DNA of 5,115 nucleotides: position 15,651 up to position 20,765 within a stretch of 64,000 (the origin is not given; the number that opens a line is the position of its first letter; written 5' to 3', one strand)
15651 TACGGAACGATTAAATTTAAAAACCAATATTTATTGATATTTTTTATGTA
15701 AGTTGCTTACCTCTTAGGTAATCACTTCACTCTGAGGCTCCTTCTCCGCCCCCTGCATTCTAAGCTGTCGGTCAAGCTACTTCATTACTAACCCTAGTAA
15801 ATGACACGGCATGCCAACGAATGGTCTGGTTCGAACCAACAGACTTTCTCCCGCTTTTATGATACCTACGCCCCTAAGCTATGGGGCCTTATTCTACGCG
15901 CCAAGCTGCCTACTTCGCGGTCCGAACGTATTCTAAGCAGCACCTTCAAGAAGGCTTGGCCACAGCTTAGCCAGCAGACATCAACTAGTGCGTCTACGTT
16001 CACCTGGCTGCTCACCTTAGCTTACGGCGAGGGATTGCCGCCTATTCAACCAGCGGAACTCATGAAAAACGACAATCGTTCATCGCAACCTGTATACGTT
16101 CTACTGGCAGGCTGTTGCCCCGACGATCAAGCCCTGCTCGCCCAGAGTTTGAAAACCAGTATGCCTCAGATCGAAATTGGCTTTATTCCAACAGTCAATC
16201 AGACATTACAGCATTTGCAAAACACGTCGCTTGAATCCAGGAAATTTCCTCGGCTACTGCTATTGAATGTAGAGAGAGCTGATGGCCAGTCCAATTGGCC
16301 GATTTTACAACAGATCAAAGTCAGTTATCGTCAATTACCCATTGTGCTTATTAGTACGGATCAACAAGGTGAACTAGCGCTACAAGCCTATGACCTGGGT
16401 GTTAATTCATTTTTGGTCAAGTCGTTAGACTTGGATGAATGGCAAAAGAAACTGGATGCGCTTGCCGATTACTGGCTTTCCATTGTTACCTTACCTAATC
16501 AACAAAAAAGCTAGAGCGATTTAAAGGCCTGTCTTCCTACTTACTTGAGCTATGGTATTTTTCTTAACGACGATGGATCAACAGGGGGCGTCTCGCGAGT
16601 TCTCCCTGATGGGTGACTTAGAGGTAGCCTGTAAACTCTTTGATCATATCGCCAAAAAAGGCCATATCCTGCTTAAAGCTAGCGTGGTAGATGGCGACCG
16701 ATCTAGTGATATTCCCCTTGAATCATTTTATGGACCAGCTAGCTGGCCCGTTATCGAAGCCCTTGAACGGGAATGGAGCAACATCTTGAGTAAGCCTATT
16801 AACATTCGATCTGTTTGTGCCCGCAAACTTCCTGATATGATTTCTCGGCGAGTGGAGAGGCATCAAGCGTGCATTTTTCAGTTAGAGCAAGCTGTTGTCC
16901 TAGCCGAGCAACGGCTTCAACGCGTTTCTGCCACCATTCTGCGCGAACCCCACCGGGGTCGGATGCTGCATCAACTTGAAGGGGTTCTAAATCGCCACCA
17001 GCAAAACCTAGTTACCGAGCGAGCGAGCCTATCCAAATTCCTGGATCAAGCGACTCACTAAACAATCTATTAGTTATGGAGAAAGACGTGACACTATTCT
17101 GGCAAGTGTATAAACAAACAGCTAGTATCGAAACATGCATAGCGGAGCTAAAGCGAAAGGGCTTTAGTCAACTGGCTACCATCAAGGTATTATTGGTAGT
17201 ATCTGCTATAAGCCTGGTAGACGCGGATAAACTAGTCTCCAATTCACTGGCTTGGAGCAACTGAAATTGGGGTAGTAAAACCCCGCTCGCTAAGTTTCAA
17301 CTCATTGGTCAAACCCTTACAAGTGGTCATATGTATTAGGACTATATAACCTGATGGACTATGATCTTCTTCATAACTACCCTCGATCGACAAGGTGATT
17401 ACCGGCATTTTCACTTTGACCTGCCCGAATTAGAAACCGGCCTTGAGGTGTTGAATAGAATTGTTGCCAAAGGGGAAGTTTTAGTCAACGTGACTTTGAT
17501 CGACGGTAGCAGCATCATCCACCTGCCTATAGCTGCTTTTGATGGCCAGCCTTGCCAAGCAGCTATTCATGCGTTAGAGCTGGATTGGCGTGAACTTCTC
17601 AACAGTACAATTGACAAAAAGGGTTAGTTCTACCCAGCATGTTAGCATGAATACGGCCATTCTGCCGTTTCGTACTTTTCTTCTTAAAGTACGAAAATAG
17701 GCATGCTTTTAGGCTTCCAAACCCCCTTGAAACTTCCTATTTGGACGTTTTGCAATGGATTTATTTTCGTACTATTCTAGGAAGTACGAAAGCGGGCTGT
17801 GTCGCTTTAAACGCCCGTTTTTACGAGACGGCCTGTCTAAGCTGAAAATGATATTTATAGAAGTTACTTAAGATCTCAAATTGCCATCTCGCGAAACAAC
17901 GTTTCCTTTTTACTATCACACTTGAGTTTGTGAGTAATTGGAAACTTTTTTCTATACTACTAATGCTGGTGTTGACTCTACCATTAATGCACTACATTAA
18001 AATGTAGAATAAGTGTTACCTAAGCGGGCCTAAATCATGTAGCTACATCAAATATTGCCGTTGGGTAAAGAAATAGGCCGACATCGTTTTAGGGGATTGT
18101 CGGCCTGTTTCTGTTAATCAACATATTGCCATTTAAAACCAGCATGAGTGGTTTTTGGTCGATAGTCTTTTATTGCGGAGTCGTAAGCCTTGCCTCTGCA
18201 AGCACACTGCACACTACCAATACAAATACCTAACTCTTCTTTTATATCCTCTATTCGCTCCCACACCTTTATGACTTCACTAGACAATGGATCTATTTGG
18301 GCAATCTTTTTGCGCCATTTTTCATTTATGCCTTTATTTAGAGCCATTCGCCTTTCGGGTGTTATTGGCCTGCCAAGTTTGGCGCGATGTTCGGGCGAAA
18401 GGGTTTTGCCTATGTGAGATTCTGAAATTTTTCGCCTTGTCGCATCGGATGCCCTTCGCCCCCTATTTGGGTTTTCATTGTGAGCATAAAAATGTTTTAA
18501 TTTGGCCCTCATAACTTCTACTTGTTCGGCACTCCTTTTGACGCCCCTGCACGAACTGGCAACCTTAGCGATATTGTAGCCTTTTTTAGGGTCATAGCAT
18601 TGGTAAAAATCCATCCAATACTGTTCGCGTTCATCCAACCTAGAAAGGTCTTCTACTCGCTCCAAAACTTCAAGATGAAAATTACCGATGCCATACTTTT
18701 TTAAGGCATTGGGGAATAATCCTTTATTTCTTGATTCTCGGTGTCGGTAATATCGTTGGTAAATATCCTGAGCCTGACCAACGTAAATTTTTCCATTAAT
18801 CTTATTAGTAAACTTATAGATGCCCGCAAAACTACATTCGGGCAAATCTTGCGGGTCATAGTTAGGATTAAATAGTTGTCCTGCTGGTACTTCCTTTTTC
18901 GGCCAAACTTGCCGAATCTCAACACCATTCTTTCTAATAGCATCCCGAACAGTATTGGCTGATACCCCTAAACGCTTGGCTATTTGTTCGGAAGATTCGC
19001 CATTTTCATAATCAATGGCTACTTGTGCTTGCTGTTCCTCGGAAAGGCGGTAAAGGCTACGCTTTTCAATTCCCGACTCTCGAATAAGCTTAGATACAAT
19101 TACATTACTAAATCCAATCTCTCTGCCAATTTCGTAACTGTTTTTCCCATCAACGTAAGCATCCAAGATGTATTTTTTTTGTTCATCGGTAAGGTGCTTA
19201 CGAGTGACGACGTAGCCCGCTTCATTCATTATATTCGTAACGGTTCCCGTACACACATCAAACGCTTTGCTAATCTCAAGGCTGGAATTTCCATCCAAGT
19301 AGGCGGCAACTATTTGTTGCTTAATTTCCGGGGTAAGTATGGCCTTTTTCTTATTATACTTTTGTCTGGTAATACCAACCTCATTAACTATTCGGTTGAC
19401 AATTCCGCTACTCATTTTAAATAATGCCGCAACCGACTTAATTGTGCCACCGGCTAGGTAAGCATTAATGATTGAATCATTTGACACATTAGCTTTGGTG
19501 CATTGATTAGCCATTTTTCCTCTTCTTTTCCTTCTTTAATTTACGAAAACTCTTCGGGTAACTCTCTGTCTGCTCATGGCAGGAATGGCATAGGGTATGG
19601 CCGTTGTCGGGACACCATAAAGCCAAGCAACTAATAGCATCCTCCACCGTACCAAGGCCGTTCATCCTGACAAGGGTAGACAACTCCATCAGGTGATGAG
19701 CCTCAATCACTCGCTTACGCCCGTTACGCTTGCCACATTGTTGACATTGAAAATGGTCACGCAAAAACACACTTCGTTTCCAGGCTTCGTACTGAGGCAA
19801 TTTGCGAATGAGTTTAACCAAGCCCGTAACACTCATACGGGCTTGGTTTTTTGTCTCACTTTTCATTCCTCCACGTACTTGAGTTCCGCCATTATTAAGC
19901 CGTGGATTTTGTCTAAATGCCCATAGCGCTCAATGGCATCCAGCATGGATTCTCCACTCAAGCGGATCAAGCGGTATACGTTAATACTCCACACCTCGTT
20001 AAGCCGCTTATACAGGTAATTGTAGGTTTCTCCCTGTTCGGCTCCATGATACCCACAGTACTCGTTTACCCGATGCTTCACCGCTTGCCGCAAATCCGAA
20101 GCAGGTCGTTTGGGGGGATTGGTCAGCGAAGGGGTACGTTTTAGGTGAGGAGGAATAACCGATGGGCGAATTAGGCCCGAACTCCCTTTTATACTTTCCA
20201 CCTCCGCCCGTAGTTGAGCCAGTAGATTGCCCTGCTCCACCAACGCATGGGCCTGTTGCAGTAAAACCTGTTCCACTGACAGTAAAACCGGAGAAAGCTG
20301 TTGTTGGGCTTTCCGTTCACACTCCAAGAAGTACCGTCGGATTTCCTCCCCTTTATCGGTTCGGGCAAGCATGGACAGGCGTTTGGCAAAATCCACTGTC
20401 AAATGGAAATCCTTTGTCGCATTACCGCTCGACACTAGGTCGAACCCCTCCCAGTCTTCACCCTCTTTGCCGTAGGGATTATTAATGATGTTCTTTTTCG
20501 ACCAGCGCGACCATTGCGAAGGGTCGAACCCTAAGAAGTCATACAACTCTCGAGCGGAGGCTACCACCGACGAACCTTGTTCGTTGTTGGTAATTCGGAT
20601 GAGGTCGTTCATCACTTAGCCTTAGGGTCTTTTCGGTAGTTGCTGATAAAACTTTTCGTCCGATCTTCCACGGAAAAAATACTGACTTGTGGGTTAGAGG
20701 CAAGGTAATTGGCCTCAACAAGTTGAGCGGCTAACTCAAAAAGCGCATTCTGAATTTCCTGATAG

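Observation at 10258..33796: Native tape measure gene broken and replaced by a divergent TMP carried at the far side of a 19-kb cargo island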

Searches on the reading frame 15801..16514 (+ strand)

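Call 5: search_protein_families(library=pfam, proteins=[window:15801-16514:+], max_evalue=0.01)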
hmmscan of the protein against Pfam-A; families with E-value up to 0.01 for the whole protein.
window:15801-16514:+ (237 aa): 1 family
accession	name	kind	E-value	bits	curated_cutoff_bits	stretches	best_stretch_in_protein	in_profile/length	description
PF00072.30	Response_reg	-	6.6e-06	26.7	30.2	1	109-218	6-110/111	Response regulator receiver domain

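Call 21: search_protein_families(library=padloc, proteins=[window:15801-16514:+], max_evalue=0.01)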
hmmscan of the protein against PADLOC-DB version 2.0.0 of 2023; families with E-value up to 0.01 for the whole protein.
window:15801-16514:+ (237 aa): 0 families

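Call 54: search_protein_families(library=phrogs, proteins=[window:15801-16514:+], max_evalue=0.001)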
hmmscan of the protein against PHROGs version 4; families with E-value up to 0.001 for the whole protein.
window:15801-16514:+ (237 aa): 0 families

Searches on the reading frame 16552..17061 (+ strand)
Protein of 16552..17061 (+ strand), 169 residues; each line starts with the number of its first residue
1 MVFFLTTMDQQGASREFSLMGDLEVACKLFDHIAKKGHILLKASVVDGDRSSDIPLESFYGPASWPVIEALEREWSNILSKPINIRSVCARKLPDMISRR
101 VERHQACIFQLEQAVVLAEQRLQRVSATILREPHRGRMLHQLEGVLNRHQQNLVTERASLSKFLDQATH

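Call 5: search_protein_families(library=pfam, proteins=[window:16552-17061:+], max_evalue=0.01)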
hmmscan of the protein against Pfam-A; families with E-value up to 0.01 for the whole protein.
window:16552-17061:+ (169 aa): 0 families

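Call 21: search_protein_families(library=padloc, proteins=[window:16552-17061:+], max_evalue=0.01)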
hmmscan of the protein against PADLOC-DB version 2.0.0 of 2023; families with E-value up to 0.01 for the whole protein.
window:16552-17061:+ (169 aa): 1 family
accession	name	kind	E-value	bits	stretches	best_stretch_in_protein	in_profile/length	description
PDLC03150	Specificity_I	-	0.0065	13.3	1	82-141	387-443/475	Type I specificity subunit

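Call 54: search_protein_families(library=phrogs, proteins=[window:16552-17061:+], max_evalue=0.001)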
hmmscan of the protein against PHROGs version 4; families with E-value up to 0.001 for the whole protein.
window:16552-17061:+ (169 aa): 0 families

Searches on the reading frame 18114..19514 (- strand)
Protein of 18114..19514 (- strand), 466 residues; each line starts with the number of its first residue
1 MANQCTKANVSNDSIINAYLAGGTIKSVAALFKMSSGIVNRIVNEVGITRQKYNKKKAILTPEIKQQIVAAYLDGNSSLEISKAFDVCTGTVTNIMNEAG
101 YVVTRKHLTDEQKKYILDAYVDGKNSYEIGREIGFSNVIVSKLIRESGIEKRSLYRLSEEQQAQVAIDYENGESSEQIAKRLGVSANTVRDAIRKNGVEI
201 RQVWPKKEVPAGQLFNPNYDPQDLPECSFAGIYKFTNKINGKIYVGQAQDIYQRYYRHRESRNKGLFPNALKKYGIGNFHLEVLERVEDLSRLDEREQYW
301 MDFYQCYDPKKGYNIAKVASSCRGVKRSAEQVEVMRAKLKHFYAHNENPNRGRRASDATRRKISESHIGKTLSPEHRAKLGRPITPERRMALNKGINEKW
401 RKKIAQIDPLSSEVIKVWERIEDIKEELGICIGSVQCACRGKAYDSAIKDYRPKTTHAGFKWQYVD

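Call 5: search_protein_families(library=pfam, proteins=[window:18114-19514:-], max_evalue=0.01)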
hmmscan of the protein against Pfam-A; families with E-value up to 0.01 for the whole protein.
window:18114-19514:- (466 aa): 21 families
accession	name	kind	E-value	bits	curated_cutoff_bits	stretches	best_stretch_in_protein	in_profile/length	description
PF13384.12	HTH_23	-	3.2e-14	52.7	24.6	1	157-195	2-40/50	Homeodomain-like domain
PF13936.12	HTH_38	-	2.3e-11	43.7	27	2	105-144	2-41/44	Helix-turn-helix domain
PF04545.22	Sigma70_r4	-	6.3e-11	42.1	24.1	1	156-194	4-42/50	Sigma-70, region 4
PF01541.30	GIY-YIG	-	3.5e-10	40.5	22.6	1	230-304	2-72/78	GIY-YIG catalytic domain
PF13518.12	HTH_28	-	2.1e-09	37.7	25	0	163-195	3-35/52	Helix-turn-helix domain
PF04218.19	CENP-B_N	-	2.9e-09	36.9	21.2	1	55-97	2-44/53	CENP-B N-terminal DNA-binding domain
PF08281.18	Sigma70_r4_2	-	4.1e-08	33.2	25.7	1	156-193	10-47/54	Sigma-70, region 4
PF19575.5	HTH_58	-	1.9e-07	31.3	23.8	0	162-202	16-56/62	Helix-turn-helix domain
PF00196.25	GerE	-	1.5e-06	28.2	23.5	1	163-190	8-35/57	Bacterial regulatory proteins, luxR family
PF13542.12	HTH_Tnp_ISL3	-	2.9e-06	27.1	27.4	0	21-45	25-49/51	Helix-turn-helix domain of transposase family ISL3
PF25787.1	HTH_SB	-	3.7e-06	27.1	43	1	60-97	7-44/53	Sleeping Beauty transposase HTH domain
PF07638.17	Sigma70_ECF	-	0.00026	21.4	21.1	0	154-190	133-169/185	ECF sigma factor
PF07460.16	NUMOD3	-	0.00039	20.7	20.4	0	352-371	1-20/37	NUMOD3 motif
PF04967.18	HTH_10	-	0.00041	20.5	23.1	0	174-195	25-46/53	HTH DNA binding domain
PF13551.12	HTH_29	-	0.00098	19.6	28.1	0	163-194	2-34/64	Winged helix-turn helix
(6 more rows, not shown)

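Call 21: search_protein_families(library=padloc, proteins=[window:18114-19514:-], max_evalue=0.01)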
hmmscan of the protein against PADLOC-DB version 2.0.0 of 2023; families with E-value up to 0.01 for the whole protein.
window:18114-19514:- (466 aa): 8 families
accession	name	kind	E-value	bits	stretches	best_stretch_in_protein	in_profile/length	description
PDLC03693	HEase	-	1.6e-13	48.6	1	230-335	108-213/313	homing endonuclease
PDLC03701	HEase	-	3e-10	38.4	1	230-319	3-96/271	homing endonuclease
PDLC04133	mad1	-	8.1e-06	24.1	1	176-199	9-32/60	mads_1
PDLC03678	HEase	-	5.9e-05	20.9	1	111-207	10-106/266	homing endonuclease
PDLC03677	HEase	-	0.00029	18.4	1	230-304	49-126/359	homing endonuclease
PDLC04925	PDC-S14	-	0.0024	14.9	1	224-267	57-102/301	-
PDLC01848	CARF3--CARF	-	0.0025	15.5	0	157-194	134-171/197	-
PDLC01151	HTH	-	0.0096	13.4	0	136-200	268-328/330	"Two HTH domains (N-terminal xre and C-therminal Sigma70_ECF), the C-terminal domain often fused to Cas6 (see WP_0065099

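Call 52: search_solved_structures(query=window:18114-19514:-, max_evalue=0.01, show_alignments=2)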
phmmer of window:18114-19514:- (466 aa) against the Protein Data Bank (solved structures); distinct sequences matched with E-value up to 0.01: 2.
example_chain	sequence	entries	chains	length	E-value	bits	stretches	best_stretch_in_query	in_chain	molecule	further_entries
1ln0_A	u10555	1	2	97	1.2e-06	30.8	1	230-317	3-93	intron-associated endonuclease 1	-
1mk0_A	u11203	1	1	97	1.2e-06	30.8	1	230-317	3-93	Intron-associated endonuclease 1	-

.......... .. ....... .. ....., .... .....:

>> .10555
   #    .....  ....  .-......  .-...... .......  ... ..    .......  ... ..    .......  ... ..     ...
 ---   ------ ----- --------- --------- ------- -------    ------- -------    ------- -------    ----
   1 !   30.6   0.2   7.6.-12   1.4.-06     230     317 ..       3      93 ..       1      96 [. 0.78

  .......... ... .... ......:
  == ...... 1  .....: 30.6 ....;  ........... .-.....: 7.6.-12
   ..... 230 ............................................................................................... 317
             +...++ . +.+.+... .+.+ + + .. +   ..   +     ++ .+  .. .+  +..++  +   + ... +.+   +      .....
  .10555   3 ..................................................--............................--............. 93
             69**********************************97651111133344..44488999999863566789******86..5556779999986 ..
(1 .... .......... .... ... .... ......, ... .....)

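Call 54: search_protein_families(library=phrogs, proteins=[window:18114-19514:-], max_evalue=0.001)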
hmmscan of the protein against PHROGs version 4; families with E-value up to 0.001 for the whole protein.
window:18114-19514:- (466 aa): 37 families (the best 25 are shown)
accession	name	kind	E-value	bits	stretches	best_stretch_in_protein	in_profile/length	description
phrog_314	-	DNA, RNA and nucleotide metabolism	2.8e-30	106.8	1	229-447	178-356/574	homing endonuclease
phrog_7168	-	DNA, RNA and nucleotide metabolism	1.6e-21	78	1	231-365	3-142/284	homing endonuclease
phrog_1303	-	DNA, RNA and nucleotide metabolism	8.2e-17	62.5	1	157-204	24-71/184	DNA binding protein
phrog_6081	-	unknown function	9e-16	58.9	1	13-100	5-93/169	-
phrog_19446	-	DNA, RNA and nucleotide metabolism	6.4e-14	53.1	1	232-379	4-154/254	homing endonuclease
phrog_4538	-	unknown function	9.8e-14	52.1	0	107-152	352-400/447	-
phrog_664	-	DNA, RNA and nucleotide metabolism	5.2e-13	50.3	1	105-202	34-130/210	DNA binding protein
phrog_5123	-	DNA, RNA and nucleotide metabolism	8.5e-12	46.2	1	231-319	3-92/152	homing endonuclease with GIY-YIG motif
phrog_8446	-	DNA, RNA and nucleotide metabolism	4e-11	44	1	121-207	25-107/211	HNH endonuclease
phrog_12058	-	unknown function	6.3e-11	42.3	1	57-239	385-560/768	-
phrog_5536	-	unknown function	3.3e-09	37.8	0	105-148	3-46/172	-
phrog_323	-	transcription regulation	1.7e-08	35.4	1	103-201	92-193/319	transcriptional regulator, D5-like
phrog_3611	-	DNA, RNA and nucleotide metabolism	3.3e-08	34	0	159-204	73-118/230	helicase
phrog_7545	-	DNA, RNA and nucleotide metabolism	1.2e-07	33.1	0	170-202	16-48/160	HNH endonuclease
phrog_125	-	DNA, RNA and nucleotide metabolism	2.1e-07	31.8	0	158-200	164-207/254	DNA invertase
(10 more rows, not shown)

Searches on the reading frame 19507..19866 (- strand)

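Call 5: search_protein_families(library=pfam, proteins=[window:19507-19866:-], max_evalue=0.01)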
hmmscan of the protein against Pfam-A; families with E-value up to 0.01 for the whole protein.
window:19507-19866:- (119 aa): 3 families
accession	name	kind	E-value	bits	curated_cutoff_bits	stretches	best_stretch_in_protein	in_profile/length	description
PF12523.13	DUF3725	-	0.0018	19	22.8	0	56-105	25-74/74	Protein of unknown function (DUF3725)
PF01844.29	HNH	-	0.005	17.4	21.4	0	41-99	1-43/47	HNH endonuclease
PF13391.12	HNH_2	-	0.0086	16.4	21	0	41-99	1-57/66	HNH endonuclease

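Call 54: search_protein_families(library=phrogs, proteins=[window:19507-19866:-], max_evalue=0.001)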
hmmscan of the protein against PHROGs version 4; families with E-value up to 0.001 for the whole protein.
window:19507-19866:- (119 aa): 9 families
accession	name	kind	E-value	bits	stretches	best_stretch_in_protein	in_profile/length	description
phrog_119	-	DNA, RNA and nucleotide metabolism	3.7e-10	40.2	1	14-117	179-271/443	HNH endonuclease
phrog_5956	-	DNA, RNA and nucleotide metabolism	2.3e-09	38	1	28-106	49-113/138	HNH endonuclease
phrog_8446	-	DNA, RNA and nucleotide metabolism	1.8e-08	35.3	1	24-109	126-204/211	HNH endonuclease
phrog_1271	-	DNA, RNA and nucleotide metabolism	6e-06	26.9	1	25-116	253-332/361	HNH endonuclease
phrog_589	-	DNA, RNA and nucleotide metabolism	2.6e-05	25.1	1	28-100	81-138/179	HNH endonuclease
phrog_8048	-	DNA, RNA and nucleotide metabolism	8.2e-05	22.9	1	34-100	172-225/273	HNH endonuclease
phrog_740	-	DNA, RNA and nucleotide metabolism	9.2e-05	22.6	1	29-106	29-90/332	HNH endonuclease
phrog_144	-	DNA, RNA and nucleotide metabolism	0.00022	21.9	1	30-102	73-134/175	HNH endonuclease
phrog_11604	-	DNA, RNA and nucleotide metabolism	0.00095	19.8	0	28-101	65-129/160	HNH endonuclease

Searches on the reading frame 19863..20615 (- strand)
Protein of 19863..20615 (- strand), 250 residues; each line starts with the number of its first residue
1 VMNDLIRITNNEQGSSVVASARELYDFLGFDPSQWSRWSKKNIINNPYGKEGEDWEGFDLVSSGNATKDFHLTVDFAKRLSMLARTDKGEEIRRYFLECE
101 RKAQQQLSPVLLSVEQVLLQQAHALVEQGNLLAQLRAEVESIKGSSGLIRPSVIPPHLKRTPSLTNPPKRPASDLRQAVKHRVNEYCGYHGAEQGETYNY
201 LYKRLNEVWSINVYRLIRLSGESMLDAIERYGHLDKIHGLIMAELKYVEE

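Call 5: search_protein_families(library=pfam, proteins=[window:19863-20615:-], max_evalue=0.01)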
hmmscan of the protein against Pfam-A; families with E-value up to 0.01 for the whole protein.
window:19863-20615:- (250 aa): 1 family
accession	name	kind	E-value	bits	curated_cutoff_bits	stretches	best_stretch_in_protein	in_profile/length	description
PF08346.17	AntA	-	1.8e-13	51.3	27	1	20-86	2-68/68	AntA/AntB antirepressor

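Call 20: search_protein_families(library=phrogs, proteins=[window:19863-20615:-], max_evalue=0.01)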
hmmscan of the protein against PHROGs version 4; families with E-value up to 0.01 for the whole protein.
window:19863-20615:- (250 aa): 6 families
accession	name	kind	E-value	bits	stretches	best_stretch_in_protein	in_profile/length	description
phrog_373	-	transcription regulation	1.9e-28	100.8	1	3-234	85-307/373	anti-repressor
phrog_5817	-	transcription regulation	5.7e-19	69.9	1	16-132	24-144/210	anti-repressor Ant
phrog_14211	-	transcription regulation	2.1e-13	51.3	1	64-118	92-146/234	anti-repressor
phrog_377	-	transcription regulation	3.8e-13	50.8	1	1-119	1-113/213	anti-repressor Ant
phrog_63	-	transcription regulation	1.2e-12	48.9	1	2-134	117-248/431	anti-repressor Ant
phrog_6904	-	unknown function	2.5e-06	28.7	1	1-84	1-90/95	-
